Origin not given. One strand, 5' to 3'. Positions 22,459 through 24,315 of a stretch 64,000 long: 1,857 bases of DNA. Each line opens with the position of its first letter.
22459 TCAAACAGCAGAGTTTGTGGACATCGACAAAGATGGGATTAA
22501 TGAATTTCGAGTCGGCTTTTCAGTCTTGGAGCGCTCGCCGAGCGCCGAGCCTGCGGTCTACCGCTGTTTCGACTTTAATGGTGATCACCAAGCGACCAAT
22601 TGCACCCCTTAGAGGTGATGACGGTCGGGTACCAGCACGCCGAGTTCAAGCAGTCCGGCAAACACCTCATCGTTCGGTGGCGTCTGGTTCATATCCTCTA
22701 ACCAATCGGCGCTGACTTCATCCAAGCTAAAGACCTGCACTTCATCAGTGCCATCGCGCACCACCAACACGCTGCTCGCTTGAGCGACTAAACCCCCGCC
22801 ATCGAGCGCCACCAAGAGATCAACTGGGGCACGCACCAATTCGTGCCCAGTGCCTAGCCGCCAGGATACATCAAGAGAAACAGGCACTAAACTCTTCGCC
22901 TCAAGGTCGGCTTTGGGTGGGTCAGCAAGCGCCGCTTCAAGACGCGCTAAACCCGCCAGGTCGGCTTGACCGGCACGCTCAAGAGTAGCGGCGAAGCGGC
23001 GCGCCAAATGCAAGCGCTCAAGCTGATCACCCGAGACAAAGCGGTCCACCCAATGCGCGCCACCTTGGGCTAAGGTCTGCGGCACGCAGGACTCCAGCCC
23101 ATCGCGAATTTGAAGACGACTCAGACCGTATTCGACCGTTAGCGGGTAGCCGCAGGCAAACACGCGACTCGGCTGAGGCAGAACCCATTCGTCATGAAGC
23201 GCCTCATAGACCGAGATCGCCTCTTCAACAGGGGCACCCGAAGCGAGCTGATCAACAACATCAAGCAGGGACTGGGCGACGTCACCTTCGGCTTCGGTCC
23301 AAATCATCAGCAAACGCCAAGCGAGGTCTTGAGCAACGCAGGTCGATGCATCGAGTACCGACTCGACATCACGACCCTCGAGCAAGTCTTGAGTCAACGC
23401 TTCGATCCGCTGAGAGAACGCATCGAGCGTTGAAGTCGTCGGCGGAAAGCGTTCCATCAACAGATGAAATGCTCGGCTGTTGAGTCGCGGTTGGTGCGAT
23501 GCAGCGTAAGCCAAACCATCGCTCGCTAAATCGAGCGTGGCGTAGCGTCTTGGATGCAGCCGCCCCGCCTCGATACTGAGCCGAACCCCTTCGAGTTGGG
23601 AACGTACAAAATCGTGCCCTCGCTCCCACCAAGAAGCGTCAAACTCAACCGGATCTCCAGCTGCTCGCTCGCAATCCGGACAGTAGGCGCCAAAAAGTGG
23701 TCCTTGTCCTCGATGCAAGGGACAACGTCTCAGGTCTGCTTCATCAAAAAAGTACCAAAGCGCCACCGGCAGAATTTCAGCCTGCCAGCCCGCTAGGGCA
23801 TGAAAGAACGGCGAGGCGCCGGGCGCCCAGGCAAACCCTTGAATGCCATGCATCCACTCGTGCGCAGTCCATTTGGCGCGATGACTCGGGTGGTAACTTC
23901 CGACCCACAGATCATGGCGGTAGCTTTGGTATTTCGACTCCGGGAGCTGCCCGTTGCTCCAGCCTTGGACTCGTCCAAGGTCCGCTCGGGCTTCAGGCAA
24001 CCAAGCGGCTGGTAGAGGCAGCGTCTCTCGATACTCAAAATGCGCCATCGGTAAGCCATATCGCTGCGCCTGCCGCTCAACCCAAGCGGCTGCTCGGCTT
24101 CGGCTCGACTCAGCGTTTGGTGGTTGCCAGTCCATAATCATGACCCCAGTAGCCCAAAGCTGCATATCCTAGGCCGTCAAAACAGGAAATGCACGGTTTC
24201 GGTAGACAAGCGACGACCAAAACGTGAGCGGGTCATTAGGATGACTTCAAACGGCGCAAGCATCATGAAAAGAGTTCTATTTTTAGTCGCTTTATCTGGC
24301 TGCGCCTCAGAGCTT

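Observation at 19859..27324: Duplicated giant Ca-binding (TSP3-repeat) lipoproteins flanking an antisense HExxH protein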

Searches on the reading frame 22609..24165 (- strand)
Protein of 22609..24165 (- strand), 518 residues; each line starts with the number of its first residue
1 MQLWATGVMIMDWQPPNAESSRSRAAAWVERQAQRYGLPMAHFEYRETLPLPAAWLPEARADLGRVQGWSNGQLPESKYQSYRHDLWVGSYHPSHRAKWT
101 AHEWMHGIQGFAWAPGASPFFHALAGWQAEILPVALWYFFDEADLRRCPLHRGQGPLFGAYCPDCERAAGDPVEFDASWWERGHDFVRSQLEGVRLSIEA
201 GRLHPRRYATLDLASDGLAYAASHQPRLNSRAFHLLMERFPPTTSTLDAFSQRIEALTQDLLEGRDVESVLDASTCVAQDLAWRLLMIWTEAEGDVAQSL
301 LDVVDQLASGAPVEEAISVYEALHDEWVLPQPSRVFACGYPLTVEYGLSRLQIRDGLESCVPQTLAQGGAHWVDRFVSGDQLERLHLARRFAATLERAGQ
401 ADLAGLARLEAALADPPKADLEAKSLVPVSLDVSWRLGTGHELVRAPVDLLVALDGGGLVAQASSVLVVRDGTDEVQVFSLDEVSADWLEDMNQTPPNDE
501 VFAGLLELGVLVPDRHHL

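Call 3: search_protein_families(library=pfam, proteins=[window:22609-24165:-], max_evalue=1)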
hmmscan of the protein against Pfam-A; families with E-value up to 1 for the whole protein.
window:22609-24165:- (518 aa): 1 family
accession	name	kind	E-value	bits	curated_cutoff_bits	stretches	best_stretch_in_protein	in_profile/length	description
PF22106.1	NGO1945_C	-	0.0035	18.2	27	1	461-496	24-59/93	NGO1945 C-terminal domain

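Call 4: search_protein_families(library=ncbifam, proteins=[window:22609-24165:-], max_evalue=1)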
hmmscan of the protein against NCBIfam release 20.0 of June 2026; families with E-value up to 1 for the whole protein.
window:22609-24165:- (518 aa): 1 family
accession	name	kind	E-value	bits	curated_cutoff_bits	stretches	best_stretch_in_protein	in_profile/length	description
NF050145.1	RiPP_RRE_HvfC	equivalog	0.069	13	142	1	461-505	161-205/237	HvfC family RiPP maturation protein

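Call 6: find_homologous_proteins(query=window:22609-24165:-)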
Query window:22609-24165:- (518 aa): 113 proteins with E <= 0.001 among 8000 candidates.
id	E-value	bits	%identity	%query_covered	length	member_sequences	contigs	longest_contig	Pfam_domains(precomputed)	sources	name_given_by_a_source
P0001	0.0e+0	1123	97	98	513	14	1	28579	-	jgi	-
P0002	9.3e-281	951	80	98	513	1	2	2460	-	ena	-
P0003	6.5e-235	799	70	98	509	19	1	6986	-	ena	-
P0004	1.9e-197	676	61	98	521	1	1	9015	-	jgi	jgi:hypothetical protein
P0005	3.7e-186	638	56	98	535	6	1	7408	-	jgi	jgi:hypothetical protein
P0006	1.0e-179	617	58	97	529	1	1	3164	-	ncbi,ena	-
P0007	1.8e-159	550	79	61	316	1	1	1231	-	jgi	-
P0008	1.3e-132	462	48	97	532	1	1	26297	-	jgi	jgi:hypothetical protein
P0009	1.2e-112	396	45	97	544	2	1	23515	-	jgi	-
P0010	4.1e-111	391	47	84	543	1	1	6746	-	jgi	jgi:hypothetical protein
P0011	3.8e-105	371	49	74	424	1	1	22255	-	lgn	-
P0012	8.7e-105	370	44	97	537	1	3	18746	PF22106.2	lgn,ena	-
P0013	1.7e-104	369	45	96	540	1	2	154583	-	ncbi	-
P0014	6.4e-104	367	45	98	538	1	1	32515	-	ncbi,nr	ncbi:MAG: hypothetical protein IV100_34940 [Myxococcales bacterium]|nr:hypothetical protein [Myxococ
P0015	1.0e-102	363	44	94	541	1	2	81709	-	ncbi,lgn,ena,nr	ncbi:MAG: hypothetical protein QNK37_14430 [Acidobacteriota bacterium]|nr:hypothetical protein [Acid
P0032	1.4e-95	339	43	97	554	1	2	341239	-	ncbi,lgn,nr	ncbi:MAG: hypothetical protein H6744_07285 [Deltaproteobacteria bacterium]|nr:hypothetical protein [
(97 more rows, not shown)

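Call 13: find_encoding_contigs(protein=P0013, flank=8000, max_places=2)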
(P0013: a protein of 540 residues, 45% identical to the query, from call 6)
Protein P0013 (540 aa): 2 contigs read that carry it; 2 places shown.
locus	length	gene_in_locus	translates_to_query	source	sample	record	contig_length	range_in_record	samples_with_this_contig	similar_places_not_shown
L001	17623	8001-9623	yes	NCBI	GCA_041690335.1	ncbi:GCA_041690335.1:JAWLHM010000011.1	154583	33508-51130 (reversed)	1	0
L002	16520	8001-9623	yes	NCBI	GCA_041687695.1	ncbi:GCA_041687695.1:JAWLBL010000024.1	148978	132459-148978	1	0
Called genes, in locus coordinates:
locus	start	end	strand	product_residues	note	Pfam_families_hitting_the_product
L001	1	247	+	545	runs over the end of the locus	PF00528:BPD_transp_1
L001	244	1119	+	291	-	PF00528:BPD_transp_1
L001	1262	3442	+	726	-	-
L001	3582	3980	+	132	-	PF00072:Response_reg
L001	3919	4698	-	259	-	PF12847:Methyltransf_18, PF04816:TrmK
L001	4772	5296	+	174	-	PF04264:YceI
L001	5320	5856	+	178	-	PF10504:DUF2452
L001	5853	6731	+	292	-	PF01171:ATP_bind_3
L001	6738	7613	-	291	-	PF00106:adh_short, PF08659:KR, PF13561:adh_short_C2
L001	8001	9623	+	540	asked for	-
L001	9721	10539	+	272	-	PF13302:Acetyltransf_3 (weak), PF00583:Acetyltransf_1, PF12746:GNAT_acetyltran, PF13673:Acetyltransf_10 (weak), PF08445:FR47, PF13508:Acetyltransf_7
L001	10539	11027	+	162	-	-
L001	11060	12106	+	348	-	-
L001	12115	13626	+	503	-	PF07719:TPR_2 (faint), PF13424:TPR_12 (faint)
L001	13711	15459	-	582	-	PF17200:sCache_2, PF08269:dCache_2, PF17200:sCache_2, PF08269:dCache_2, PF17200:sCache_2, PF08269:dCache_2, PF17200:sCache_2, PF08269:dCache_2, +1 more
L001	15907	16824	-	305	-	-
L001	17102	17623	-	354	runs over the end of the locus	PF00348:polyprenyl_synt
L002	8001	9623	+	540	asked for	-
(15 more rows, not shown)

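Call 14: find_encoding_contigs(protein=P0032, flank=8000, max_places=2)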
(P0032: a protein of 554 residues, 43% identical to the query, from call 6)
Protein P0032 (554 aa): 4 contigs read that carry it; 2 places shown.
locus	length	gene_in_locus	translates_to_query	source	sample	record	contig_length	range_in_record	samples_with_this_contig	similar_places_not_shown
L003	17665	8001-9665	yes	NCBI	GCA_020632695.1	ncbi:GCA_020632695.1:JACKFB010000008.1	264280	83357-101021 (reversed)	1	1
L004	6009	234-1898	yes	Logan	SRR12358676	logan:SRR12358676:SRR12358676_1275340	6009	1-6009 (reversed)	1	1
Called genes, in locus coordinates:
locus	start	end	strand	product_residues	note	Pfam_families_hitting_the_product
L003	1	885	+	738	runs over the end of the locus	PF11992:TgpA_N, PF01841:Transglut_core, PF13559:DUF4129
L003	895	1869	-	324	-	PF01820:Dala_Dala_lig_N, PF02786:CPSase_L_D2 (weak), PF02222:ATP-grasp (weak), PF07478:Dala_Dala_lig_C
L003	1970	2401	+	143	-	-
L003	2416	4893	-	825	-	PF02861:Clp_N (faint), PF13191:AAA_16 (weak), PF00004:AAA, PF17871:AAA_lid_9, PF07724:AAA_2, PF00004:AAA (weak), PF07728:AAA_5, PF10431:ClpB_D2-small, +3 more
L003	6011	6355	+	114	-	PF05635:23S_rRNA_IVP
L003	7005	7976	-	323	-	PF00106:adh_short, PF08659:KR, PF13561:adh_short_C2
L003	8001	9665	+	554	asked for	-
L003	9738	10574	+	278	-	PF12746:GNAT_acetyltran, PF13302:Acetyltransf_3 (weak), PF00583:Acetyltransf_1, PF13673:Acetyltransf_10, PF08445:FR47, PF13508:Acetyltransf_7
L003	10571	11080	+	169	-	-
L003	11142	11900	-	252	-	PF00702:Hydrolase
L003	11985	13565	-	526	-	PF00932:LTD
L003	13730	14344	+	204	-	-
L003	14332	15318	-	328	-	PF07714:PK_Tyr_Ser-Thr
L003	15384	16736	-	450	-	PF05195:AMP_N, PF00557:Peptidase_M24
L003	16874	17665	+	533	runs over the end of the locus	PF01039:Carboxyl_trans, PF03255:ACCA (weak)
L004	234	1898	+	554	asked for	-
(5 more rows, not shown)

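Call 16: find_encoding_contigs(protein=P0004, flank=10000, max_places=2)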
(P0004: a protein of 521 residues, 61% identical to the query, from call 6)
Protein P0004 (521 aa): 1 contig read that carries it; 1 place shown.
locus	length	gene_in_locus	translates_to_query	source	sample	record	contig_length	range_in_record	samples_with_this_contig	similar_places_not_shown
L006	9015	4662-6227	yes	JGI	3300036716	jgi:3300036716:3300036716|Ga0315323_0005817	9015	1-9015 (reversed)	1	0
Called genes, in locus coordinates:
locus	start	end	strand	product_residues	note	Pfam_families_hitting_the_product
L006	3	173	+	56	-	?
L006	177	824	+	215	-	PF02508:Rnf-Nqr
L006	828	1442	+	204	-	PF02508:Rnf-Nqr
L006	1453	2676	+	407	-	PF00111:Fer2, PF00970:FAD_binding_6 (weak), PF00175:NAD_binding_1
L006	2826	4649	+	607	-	PF00009:GTP_EFTU, PF01926:MMR_HSR1 (weak), PF22042:EF-G_D2, PF03144:GTP_EFTU_D2, PF00679:EFG_C, PF21018:BipA_C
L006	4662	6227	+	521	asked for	-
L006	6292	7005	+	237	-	-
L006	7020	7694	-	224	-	-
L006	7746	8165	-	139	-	-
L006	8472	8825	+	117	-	PF03781:FGE-sulfatase (weak)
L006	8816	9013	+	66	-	?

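Call 17: find_encoding_contigs(protein=P0008, flank=10000, max_places=2)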
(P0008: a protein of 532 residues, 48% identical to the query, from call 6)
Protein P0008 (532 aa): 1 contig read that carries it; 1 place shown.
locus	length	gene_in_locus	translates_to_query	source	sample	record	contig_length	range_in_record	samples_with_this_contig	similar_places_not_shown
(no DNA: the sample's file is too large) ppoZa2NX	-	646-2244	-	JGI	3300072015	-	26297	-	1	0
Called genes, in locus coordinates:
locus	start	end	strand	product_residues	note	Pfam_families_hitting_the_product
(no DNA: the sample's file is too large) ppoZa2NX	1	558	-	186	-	?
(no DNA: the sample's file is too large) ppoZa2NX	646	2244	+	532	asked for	-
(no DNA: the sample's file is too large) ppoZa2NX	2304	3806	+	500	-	PF13948:DUF4215 (faint), PF04151:PPC (weak)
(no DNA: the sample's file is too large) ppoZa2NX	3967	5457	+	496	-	PF13948:DUF4215 (weak), PF04151:PPC (faint)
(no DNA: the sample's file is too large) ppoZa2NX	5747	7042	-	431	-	PF00202:Aminotran_3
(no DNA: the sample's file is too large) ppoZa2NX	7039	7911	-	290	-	PF00795:CN_hydrolase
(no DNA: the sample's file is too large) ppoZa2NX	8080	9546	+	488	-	PF00860:Xan_ur_permease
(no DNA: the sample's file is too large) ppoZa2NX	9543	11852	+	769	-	PF16655:PhoD_N (faint), PF16656:Pur_ac_phosph_N, PF00149:Metallophos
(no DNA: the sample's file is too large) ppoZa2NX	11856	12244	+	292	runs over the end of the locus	PF00198:2-oxoacid_dh (weak)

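Call 20: search_solved_structures(query=A1, max_evalue=10, show_alignments=2)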
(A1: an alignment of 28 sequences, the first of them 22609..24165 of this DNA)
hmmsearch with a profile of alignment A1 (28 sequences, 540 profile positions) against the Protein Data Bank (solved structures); distinct sequences matched with E-value up to 10: 4.
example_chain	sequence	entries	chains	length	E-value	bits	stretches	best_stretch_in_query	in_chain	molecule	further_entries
8tlp_A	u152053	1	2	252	0.12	14.5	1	237-312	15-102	D_3_633_8x, no peptide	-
3jb9_i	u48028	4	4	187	0.15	14.2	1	243-305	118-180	Pre-mRNA-splicing factor cwf7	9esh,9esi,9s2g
9q6a_A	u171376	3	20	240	0.18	13.9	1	290-369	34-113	COMMD-like protein MBK5214510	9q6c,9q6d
9evr_A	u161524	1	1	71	0.19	13.8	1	369-419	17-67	N-acetyltransferase domain-containing protein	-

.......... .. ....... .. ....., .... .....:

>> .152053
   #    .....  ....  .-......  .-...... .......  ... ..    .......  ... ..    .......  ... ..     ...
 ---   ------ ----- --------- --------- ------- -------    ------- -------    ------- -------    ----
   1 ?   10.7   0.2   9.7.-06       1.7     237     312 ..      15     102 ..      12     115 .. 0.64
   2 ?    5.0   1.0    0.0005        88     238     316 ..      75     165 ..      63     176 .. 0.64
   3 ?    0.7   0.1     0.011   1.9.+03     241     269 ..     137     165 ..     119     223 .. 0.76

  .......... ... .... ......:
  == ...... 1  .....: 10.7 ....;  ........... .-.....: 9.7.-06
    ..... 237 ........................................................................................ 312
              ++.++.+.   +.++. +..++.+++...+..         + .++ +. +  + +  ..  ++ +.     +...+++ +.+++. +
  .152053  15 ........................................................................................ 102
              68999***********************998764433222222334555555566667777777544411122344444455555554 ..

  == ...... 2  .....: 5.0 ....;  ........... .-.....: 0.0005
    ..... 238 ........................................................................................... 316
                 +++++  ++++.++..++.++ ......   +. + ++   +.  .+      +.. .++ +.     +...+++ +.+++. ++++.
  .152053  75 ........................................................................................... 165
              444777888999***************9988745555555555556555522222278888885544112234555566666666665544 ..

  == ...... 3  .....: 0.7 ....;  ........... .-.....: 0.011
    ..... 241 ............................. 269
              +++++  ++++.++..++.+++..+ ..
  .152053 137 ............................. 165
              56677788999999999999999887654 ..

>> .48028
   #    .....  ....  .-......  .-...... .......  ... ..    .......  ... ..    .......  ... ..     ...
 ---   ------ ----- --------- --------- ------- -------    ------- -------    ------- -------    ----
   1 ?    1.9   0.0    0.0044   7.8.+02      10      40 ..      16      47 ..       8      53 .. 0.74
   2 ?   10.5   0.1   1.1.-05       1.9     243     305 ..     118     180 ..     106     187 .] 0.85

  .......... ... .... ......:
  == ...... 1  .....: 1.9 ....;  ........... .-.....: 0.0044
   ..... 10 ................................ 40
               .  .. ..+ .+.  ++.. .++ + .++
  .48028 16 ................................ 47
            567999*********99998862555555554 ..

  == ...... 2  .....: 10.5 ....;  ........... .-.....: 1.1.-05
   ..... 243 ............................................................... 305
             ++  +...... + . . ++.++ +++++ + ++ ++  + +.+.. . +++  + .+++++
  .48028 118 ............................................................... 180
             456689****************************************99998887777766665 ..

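Call 21: predict_structure(alignment_id=A1)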
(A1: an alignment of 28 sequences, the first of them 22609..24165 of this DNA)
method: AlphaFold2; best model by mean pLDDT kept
length: 518 residues; sequences in the alignment: 28
mean_pLDDT: 92.0   pTM: 0.90
mean pLDDT of the five models: 92.0, 90.9, 90.5, 90.0, 89.8
residues with pLDDT >= 90: 404; 70-90: 90; 50-70: 16; < 50: 8
segments of 3 or more residues with pLDDT < 50: 1-8
pLDDT, mean of each block of 10 residues (from residue 1): 43 82 95 94 94 91 88 83 80 92 95 96 97 96 88 71 83 90 98 98 95 94 93 97 97 98 94 94 97 97 98 95 97 96 91 97 98 95 94 98 98 94 85 89 97 97 97 93 95 89 93 86
secondary structure, 60 per line:
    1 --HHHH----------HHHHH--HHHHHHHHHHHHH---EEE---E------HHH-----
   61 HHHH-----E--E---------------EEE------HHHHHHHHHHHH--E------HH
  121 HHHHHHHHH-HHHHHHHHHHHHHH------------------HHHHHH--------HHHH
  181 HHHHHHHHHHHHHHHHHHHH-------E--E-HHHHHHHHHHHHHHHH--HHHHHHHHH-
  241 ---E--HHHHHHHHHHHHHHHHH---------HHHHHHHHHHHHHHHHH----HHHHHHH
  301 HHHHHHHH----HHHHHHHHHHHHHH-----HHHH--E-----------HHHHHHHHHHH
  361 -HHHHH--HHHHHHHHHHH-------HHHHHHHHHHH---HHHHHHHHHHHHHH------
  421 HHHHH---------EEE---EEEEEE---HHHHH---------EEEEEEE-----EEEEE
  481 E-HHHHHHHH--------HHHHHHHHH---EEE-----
elements in order: H3-6 H17-21 H24-36 E40-42 H61-64 E89-91 H98-109 H119-129 H131-144 H163-168 H177-200 H213-228 H231-239 H247-263 H273-289 H294-308 H313-326 H332-335 H350-360 H362-366 H369-379 H387-397 H401-414 H421-425 E435-437 E441-446 H450-454 E464-470 E476-481 H483-490 H499-507 E511-513

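Call 25: fold_search(model_id=the predicted structure, library=pdb)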
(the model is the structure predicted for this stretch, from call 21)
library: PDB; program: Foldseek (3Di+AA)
matches with E <= 10: 112; with E <= 0.001: 1
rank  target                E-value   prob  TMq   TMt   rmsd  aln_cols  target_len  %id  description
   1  3dee                  1.2e-04  1.00  0.23  0.52   6.6       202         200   14  CRYSTAL STRUCTURE OF A PUTATIVE REGULATORY PROTEIN INVOLVED IN TRANSCRIPTION (NGO1945) FROM NEISSERIA GONORRHOEAE FA 109 (released 2008-08-05)
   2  8f2r_E                3.3e-01  0.14  0.08  0.19  22.2       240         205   16  Human CCC complex (released 2023-05-24)
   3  8rot_A                8.5e-01  0.05  0.11  0.08  19.2       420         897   14  Cryo-EM structure of the transmembrane anti-sigma factor DdvA (released 2024-11-06)
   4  1x0x                  1.3e+00  0.05  0.07  0.09  16.4       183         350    9  Co-Structure of Homo Sapiens Glycerol-3-Phosphate Dehydrogenase 1 complex with NAD (released 2006-04-11)
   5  8ik0_A                1.3e+00  0.02  0.07  0.09  24.7       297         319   13  Cryo-EM structure of Stimulator of interferon genes (released 2023-05-17)
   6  2pla_A                1.4e+00  0.04  0.08  0.10  16.8       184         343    9  Crystal structure of human glycerol-3-phosphate dehydrogenase 1-like protein (released 2007-05-01)
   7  2c41_F                1.4e+00  0.08  0.07  0.18  16.0       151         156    9  X-ray structure of Dps from Thermosynechococcus elongatus (released 2006-10-11)
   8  2c41_B                1.4e+00  0.06  0.07  0.17  16.1       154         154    9  X-ray structure of Dps from Thermosynechococcus elongatus (released 2006-10-11)
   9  5i9g_C                1.5e+00  0.06  0.13  0.15  16.8       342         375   12  Crystal structure of designed pentatricopeptide repeat protein dPPR-U8C2 in complex with its target RNA U8C2 (released 2016-04-27)
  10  2c41_J                1.6e+00  0.08  0.07  0.18  16.0       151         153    9  X-ray structure of Dps from Thermosynechococcus elongatus (released 2006-10-11)
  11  5cdw_P                1.7e+00  0.11  0.06  0.26  15.3        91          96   11  Crystal Structure Analysis of a mutant Grb2 SH2 domain (W121G) with a pYVNV peptide (released 2016-05-25)
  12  5i9f_A                1.7e+00  0.05  0.13  0.15  16.7       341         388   12  Crystal structure of designed pentatricopeptide repeat protein dPPR-U10 in complex with its target RNA U10 (released 2016-04-27)
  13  9jhq                  1.7e+00  0.04  0.09  0.06  23.1       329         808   12  Crystal structure of GodF, a post-translational modification enzyme involved in the biosynthesis of goadsporin (released 2025-09-10)
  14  5cdw_H                1.8e+00  0.10  0.06  0.25  15.7        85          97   13  Crystal Structure Analysis of a mutant Grb2 SH2 domain (W121G) with a pYVNV peptide (released 2016-05-25)
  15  5cdw_C                2.0e+00  0.08  0.06  0.26  17.6       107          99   11  Crystal Structure Analysis of a mutant Grb2 SH2 domain (W121G) with a pYVNV peptide (released 2016-05-25)
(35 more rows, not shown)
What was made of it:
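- On Zincin / gluzincin metallopeptidase (MID): Foldseek: the best peptidase match is BepA, E 3, prob 0.03 (call 25).
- On DUF2063/HvfC/NGO1945 MNIO partner proteins (MID C-terminal half): Foldseek to 3dee: E 1.2e-4, prob 1.00, TM 0.52 on the target, 202 columns (call 25).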

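Call 33: find_encoding_contigs(protein=P0001, flank=10000, max_places=3)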
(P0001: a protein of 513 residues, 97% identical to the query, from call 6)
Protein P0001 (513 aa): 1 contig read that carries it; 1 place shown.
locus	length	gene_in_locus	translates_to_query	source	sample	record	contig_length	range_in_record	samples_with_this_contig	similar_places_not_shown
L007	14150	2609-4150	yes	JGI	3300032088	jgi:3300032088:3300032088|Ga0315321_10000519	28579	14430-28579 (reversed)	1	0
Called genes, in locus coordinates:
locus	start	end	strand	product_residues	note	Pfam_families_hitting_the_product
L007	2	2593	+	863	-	?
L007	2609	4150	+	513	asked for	-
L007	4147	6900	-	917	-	-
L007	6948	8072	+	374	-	PF02424:ApbE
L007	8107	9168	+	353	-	PF00195:Chal_sti_synt_N, PF08392:FAE1_CUT1_RppA, PF02797:Chal_sti_synt_C, PF08541:ACP_syn_III_C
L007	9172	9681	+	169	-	PF04191:PEMT, PF04140:ICMT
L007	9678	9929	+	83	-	PF00550:PP-binding (weak)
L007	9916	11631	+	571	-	PF00501:AMP-binding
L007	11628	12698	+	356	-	PF00070:Pyr_redox (weak), PF01266:DAO (weak), PF01494:FAD_binding_3, PF03486:HI0933_like (faint), PF07992:Pyr_redox_2 (weak), PF13450:NAD_binding_8 (weak), PF13738:Pyr_redox_3 (faint), PF01266:DAO (weak)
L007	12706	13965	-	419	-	PF02812:ELFV_dehydrog_N, PF00208:ELFV_dehydrog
